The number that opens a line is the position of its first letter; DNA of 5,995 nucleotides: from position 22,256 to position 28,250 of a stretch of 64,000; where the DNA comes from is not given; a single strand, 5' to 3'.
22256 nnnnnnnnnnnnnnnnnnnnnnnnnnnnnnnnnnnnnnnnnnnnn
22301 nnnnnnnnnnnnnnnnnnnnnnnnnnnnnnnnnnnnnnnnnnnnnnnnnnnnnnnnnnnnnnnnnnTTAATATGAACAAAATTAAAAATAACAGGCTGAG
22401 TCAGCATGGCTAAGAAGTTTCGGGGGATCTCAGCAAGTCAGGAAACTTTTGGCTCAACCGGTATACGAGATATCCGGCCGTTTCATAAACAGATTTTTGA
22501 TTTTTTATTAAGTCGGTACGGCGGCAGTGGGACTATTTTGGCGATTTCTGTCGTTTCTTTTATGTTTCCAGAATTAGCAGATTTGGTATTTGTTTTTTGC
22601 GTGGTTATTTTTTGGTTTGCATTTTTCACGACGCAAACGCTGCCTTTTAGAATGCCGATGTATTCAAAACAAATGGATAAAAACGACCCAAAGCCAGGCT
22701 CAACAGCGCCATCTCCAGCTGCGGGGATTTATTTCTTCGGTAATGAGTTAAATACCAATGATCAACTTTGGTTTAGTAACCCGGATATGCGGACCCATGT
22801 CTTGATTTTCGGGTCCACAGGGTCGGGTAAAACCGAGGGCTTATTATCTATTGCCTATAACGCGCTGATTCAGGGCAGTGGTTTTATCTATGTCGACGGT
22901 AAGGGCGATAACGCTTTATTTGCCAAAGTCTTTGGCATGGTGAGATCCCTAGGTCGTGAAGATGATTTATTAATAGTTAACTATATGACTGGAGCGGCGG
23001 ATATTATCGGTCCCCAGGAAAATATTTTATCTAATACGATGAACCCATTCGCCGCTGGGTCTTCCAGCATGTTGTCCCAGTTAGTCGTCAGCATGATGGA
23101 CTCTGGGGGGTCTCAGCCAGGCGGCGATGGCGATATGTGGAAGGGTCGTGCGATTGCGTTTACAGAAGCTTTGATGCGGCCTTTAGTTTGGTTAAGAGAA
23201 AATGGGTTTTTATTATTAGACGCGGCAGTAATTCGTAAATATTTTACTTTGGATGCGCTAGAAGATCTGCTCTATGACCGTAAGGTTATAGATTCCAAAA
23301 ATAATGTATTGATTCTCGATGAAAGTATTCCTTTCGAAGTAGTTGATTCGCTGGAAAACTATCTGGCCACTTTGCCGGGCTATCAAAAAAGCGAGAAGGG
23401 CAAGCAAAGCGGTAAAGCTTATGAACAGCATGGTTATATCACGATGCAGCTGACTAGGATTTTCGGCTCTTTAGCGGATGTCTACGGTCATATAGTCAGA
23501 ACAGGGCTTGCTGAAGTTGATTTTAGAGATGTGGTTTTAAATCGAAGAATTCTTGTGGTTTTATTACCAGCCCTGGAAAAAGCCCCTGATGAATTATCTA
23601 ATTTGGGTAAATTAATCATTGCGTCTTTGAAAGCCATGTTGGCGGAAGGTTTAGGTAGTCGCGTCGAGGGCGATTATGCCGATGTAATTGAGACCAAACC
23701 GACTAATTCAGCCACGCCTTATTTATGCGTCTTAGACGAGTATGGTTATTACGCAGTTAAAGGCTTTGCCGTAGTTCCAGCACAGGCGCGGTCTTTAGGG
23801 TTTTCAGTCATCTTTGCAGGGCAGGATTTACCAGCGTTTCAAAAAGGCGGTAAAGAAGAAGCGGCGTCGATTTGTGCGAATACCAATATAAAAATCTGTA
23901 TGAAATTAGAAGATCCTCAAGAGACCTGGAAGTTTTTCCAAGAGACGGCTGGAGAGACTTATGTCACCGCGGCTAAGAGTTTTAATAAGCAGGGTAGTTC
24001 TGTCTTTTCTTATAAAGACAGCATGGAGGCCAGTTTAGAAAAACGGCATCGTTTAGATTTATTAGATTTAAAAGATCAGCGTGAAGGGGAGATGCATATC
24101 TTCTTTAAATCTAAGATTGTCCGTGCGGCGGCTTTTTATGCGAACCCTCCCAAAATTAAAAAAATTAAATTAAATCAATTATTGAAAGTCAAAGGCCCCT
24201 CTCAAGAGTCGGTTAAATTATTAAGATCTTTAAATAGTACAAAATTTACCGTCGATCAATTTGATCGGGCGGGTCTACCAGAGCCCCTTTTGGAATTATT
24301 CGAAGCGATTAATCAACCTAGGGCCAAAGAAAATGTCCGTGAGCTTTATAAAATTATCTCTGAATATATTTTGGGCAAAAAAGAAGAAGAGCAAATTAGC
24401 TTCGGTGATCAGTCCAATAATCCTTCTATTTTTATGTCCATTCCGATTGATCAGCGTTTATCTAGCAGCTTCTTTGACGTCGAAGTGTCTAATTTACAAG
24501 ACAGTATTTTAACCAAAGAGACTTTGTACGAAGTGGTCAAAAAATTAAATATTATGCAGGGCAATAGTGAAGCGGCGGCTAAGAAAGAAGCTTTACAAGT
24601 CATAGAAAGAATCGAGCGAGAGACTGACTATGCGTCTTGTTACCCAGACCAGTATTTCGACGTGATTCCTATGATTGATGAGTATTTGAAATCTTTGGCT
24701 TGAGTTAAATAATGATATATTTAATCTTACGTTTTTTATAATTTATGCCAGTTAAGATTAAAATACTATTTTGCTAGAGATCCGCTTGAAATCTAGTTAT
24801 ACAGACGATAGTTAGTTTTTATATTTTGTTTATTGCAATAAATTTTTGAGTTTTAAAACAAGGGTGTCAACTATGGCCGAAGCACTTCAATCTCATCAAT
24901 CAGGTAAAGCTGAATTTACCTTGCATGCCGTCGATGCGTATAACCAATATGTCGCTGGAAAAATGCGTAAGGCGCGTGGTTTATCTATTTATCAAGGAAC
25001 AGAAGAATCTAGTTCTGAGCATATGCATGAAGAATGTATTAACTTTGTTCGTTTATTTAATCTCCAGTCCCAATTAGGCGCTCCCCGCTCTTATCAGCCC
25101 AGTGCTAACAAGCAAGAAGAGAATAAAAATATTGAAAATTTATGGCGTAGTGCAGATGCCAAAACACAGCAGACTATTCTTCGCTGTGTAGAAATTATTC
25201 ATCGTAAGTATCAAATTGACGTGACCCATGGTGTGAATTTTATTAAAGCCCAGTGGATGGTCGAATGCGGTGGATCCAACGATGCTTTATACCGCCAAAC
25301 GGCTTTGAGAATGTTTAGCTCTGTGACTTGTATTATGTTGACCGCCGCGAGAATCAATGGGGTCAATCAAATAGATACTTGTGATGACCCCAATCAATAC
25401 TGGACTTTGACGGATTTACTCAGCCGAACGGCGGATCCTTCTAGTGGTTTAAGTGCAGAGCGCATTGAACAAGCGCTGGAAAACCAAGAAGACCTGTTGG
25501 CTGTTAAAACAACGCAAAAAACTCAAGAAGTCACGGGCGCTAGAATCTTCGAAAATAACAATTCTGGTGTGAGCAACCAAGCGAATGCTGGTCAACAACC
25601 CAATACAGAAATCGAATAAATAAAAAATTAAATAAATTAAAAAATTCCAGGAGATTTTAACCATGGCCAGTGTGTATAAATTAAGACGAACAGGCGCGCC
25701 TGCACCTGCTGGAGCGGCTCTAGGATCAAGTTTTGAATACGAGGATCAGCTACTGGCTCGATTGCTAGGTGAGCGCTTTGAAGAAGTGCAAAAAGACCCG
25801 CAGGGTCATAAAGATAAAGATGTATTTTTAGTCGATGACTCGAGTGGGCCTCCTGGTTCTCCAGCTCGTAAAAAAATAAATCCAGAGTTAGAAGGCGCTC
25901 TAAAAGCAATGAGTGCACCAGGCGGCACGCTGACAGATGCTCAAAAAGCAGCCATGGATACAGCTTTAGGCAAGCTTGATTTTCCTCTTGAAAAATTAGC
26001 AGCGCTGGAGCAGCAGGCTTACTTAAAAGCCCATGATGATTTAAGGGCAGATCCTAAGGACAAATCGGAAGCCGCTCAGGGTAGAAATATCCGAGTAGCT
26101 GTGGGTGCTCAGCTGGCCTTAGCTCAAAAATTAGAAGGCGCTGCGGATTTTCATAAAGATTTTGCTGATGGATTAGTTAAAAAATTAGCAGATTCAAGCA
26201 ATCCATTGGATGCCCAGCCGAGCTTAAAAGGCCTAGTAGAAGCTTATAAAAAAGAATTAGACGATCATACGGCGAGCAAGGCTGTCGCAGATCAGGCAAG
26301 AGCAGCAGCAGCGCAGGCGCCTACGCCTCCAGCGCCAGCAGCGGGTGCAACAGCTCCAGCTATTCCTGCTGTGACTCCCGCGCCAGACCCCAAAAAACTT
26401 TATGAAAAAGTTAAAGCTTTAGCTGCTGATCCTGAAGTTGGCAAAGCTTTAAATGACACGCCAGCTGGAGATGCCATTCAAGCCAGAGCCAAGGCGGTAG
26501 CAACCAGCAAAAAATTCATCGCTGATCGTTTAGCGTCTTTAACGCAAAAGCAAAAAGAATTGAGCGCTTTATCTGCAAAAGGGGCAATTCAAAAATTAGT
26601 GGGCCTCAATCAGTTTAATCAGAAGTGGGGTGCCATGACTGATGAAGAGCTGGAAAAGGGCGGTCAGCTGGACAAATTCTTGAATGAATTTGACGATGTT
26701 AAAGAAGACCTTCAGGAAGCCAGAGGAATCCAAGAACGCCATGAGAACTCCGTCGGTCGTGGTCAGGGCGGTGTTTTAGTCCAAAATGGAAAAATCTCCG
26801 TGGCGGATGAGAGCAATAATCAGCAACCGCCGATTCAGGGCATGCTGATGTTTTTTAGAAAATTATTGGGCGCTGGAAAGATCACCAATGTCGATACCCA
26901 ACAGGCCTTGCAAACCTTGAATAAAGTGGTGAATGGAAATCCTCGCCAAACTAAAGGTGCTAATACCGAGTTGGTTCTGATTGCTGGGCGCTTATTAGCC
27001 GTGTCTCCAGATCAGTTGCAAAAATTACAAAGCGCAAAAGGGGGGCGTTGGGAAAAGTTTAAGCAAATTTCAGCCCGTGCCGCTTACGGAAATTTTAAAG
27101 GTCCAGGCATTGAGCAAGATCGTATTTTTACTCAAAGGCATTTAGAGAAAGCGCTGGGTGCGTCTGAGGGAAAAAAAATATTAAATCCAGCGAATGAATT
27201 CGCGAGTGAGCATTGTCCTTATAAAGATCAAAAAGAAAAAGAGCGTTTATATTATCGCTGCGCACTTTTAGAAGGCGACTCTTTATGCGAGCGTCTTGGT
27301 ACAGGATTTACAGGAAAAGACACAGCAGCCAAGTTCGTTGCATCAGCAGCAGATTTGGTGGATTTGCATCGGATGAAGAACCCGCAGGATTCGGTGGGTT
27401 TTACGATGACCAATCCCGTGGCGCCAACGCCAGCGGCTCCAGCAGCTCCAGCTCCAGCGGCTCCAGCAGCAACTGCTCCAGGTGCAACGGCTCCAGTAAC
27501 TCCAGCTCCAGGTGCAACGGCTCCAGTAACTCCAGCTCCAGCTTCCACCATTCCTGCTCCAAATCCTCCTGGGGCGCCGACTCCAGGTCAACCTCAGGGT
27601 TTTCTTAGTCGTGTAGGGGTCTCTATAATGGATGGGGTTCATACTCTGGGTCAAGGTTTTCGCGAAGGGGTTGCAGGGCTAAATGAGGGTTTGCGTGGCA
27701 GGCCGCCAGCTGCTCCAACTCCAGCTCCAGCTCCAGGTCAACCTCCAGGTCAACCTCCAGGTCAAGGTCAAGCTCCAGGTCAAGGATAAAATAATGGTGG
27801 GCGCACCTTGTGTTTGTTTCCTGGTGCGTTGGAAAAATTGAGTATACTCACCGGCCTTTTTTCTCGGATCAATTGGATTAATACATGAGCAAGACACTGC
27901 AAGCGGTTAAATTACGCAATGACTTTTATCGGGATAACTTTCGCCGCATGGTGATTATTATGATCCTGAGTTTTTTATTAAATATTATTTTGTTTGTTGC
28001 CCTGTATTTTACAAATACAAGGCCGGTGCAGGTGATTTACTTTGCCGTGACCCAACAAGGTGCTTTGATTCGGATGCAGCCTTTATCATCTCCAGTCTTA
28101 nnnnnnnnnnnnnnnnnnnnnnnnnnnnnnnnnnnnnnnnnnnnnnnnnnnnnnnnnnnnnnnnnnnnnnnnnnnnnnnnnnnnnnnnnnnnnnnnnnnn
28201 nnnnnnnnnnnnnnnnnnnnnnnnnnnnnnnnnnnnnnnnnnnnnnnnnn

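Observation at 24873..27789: Two unknown genes at the heart of the T4BSS operon, one a GC-rich Ala/Pro-repeat protein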

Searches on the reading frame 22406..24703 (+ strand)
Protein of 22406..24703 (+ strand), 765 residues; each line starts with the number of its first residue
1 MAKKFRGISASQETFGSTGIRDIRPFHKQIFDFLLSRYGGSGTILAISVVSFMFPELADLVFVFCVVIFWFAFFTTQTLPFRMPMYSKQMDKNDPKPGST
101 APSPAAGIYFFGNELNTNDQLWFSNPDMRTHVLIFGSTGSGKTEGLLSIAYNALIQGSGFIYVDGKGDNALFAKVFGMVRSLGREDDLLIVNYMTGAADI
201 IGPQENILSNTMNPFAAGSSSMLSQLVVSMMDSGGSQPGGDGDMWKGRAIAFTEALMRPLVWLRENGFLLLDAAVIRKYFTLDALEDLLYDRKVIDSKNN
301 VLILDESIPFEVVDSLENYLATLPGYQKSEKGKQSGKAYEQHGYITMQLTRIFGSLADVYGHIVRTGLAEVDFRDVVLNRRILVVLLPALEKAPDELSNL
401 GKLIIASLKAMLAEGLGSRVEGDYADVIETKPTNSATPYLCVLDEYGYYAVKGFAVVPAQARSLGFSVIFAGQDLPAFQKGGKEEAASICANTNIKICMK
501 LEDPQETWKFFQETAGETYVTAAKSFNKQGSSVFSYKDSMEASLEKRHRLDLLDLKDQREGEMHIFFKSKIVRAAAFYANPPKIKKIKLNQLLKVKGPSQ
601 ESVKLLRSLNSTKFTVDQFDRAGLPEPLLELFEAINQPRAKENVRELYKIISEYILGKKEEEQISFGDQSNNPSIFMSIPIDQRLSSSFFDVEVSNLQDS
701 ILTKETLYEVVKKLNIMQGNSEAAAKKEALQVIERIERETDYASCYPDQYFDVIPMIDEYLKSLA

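Call 3: search_protein_families(library=pfam, proteins=[window:22406-24703:+], max_evalue=0.1)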
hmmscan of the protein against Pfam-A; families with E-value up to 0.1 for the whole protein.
window:22406-24703:+ (765 aa): 7 families
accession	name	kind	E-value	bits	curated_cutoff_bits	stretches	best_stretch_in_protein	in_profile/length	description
PF12696.13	TraG-D_C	-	4.9e-09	36.6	22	1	438-552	1-115/126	TraM recognition site of TraD and TraG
PF10412.15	TrwB_AAD_bind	-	0.00028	20.3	20.5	0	129-168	15-54/387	Type IV secretion-system coupling protein DNA-binding domain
PF02534.20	T4SS-DNA_transf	-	0.00033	20.1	20.1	0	119-169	36-82/468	Type IV secretory system Conjugative DNA transfer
PF01580.24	FtsK_SpoIIIE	-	0.0013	18.6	24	1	111-155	22-65/221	FtsK/SpoIIIE family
PF01935.23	DUF87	-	0.016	15.8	23.2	1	128-144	22-38/220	Helicase HerA, central domain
PF25199.1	nSTAND_NTPase5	-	0.059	13.6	34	0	124-166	36-79/145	Novel STAND NTPase 5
PF12846.13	AAA_10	-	0.09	12.2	27.5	0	130-176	22-68/362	AAA-like domain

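Call 4: search_protein_families(library=ncbifam, proteins=[window:22406-24703:+], max_evalue=0.1)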
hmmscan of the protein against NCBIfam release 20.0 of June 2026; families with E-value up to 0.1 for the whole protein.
window:22406-24703:+ (765 aa): 8 families
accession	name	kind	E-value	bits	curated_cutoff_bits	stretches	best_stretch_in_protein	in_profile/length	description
NF041447.1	TrbC_conju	equivalog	3.7e-109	366.1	800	1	27-603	12-599/685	F-type conjugative transfer protein TrbC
TIGR03743.1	SXT_TraD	subfamily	2.3e-13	49.5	366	2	110-192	157-238/636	conjugative transfer system coupling protein TraD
NF045973.1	conju_CD1115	equivalog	1.2e-09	37.6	250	2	438-540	292-397/442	VirD4-like conjugal transfer protein, CD1115 family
NF041017.1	DNA_import_CedB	equivalog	5.9e-07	28.5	700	1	105-168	251-315/590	DNA import protein CedB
TIGR03754.1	conj_TOL_TraD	equivalog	7.6e-05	21.4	647.55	1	119-191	170-242/643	type IV conjugative transfer system coupling protein TraD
NF053655.1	CedD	equivalog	8.8e-05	21.3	600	1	123-176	215-268/527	DNA-translocating ATPase CedD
TIGR02237.1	recomb_radB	equivalog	0.013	15.4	172.4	1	129-167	12-50/210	DNA repair and recombination protein RadB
NF041214.1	plasmid_TraB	equivalog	0.038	12.5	800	1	116-154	231-273/639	plasmid transfer protein TraB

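Call 22: find_related_loci(query=window:22406-24700:+, collection=genome_contigs, flank=10000)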
Query window:22406-24700:+ (765 aa) in genome_contigs; peptide patterns used: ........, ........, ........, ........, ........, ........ (x = any residue, [..] = any of these).
533 stretches matched a pattern; 527 encode a relative of the query (tblastn E <= 1e-3); the best 80 are kept; 80 distinct loci.
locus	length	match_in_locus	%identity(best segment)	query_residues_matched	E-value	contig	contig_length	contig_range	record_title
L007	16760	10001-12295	85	1-764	0e+0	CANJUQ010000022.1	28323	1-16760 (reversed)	MAG: Thiotrichales bacterium isolate RH-23may17-890 genome assembly, contig: RH-23may17-C11829, whole genome shotgun seq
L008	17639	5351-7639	71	4-762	0e+0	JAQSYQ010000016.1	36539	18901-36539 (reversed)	MAG: Gammaproteobacteria bacterium isolate L_E1_T20_B_bin.24 scaffold_1096, whole genome shotgun sequence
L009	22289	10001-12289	71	4-762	0e+0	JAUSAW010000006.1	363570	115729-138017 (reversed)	MAG: Gammaproteobacteria bacterium isolate E6_metabat.bin.18 E6_k141_372443, whole genome shotgun sequence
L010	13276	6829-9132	68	1-764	0e+0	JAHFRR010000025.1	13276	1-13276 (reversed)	MAG: Thiotrichales bacterium isolate nzgw579 NODE_6237_length_13277_cov_3.421481, whole genome shotgun sequence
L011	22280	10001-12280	69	1-760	0e+0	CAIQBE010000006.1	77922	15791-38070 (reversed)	MAG: uncultured Thiotrichales bacterium isolate Loclat_bin-12361 genome assembly, contig: bin-12361:06/50, whole genome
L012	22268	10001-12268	68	1-754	0e+0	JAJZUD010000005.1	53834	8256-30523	MAG: Proteobacteria bacterium isolate SKS4.bin17 NODE_931_length_53834_cov_1.975515, whole genome shotgun sequence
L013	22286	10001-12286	68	1-761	0e+0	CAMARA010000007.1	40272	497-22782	MAG: Francisella tularensis subsp. holarctica isolate MaE-09apr19-87 genome assembly, contig: MaE-09apr19-C752, whole ge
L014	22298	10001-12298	67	1-765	0e+0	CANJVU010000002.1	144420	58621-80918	MAG: Thiotrichales bacterium isolate RH-23may17-780 genome assembly, contig: RH-23may17-C678, whole genome shotgun seque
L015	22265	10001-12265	68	1-754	0e+0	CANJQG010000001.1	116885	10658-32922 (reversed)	MAG: Thiotrichales bacterium isolate RH-23may17-488 genome assembly, contig: RH-23may17-C1053, whole genome shotgun sequ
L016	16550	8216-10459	70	1-747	0e+0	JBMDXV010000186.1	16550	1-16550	MAG: Gammaproteobacteria bacterium isolate FCentRs1_19 FCentRs1_contig186, whole genome shotgun sequence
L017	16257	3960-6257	64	1-765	0e+0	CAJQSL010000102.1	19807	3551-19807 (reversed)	MAG: uncultured Francisellaceae bacterium isolate RIS_SAG_18 genome assembly, contig: c_000000001463, whole genome shotg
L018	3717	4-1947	76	119-762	0e+0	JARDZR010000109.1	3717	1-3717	MAG: Gammaproteobacteria bacterium isolate L_E1_T20_COA1_bin.19 scaffold_72943, whole genome shotgun sequence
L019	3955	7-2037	73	79-754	0e+0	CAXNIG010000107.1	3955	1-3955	MAG: Pseudomonadota bacterium isolate TE-11nov19-300 genome assembly, contig: TE-11nov19-C54370, whole genome shotgun se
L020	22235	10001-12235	63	1-747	0e+0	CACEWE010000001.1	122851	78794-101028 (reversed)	uncultured gamma proteobacterium genome assembly, contig: AG-404-K13_NODE_1, whole genome shotgun sequence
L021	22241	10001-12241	63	3-744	0e+0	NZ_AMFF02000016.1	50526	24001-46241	Piscirickettsia salmonis LF-89 = ATCC VR-1361 strain LF-89 Scaffold00016, whole genome shotgun sequence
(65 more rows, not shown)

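Call 27: search_protein_families(library=pfam, proteins=[L017:6263-6700:+, L009:12721-16200:+, L009:16210-16536:+, L009:16537-17757:+, L009:17815-18297:+, L009:18275-19291:+, L012:12775-13338:+, L012:13342-14583:+, L014:12766-13539:+, L007:13197-15536:+], max_evalue=0.01)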
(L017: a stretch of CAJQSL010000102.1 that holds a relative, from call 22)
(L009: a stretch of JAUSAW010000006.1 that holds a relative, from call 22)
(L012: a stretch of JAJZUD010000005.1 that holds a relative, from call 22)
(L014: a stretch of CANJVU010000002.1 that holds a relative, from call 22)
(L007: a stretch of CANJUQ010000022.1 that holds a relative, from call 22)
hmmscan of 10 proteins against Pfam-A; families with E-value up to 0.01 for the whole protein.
L017:6263-6700:+ (145 aa): 1 family
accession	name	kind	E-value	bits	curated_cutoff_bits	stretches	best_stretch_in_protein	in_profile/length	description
PF20990.2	DUF2207_C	-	0.001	19.3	33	1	20-125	85-189/247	Predicted membrane protein (DUF2207) C-terminal domain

L009:12721-16200:+ (1159 aa): 0 families

L009:16210-16536:+ (108 aa): 0 families

L009:16537-17757:+ (406 aa): 0 families

L009:17815-18297:+ (160 aa): 0 families

L009:18275-19291:+ (338 aa): 0 families

L012:12775-13338:+ (187 aa): 0 families

L012:13342-14583:+ (413 aa): 0 families

L014:12766-13539:+ (257 aa): 0 families

L007:13197-15536:+ (779 aa): 1 family
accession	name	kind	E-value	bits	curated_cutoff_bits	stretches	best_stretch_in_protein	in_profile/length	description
PF24627.1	PUMA_CC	-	0.0046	17.4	30.1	1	219-256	6-43/74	PUMA coiled-coil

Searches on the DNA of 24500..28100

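Call 93: search_rna_families(source=window, start=24500, end=28100, threshold=evalue, max_evalue=1)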
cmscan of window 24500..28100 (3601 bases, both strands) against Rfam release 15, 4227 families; matches with E-value up to 1: 1.
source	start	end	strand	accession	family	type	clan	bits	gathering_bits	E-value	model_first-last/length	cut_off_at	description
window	25377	25429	+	RF01312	sR9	Gene; snRNA; snoRNA; CD-box;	-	22.6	36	0.23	1-55/55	no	Small nucleolar RNA sR9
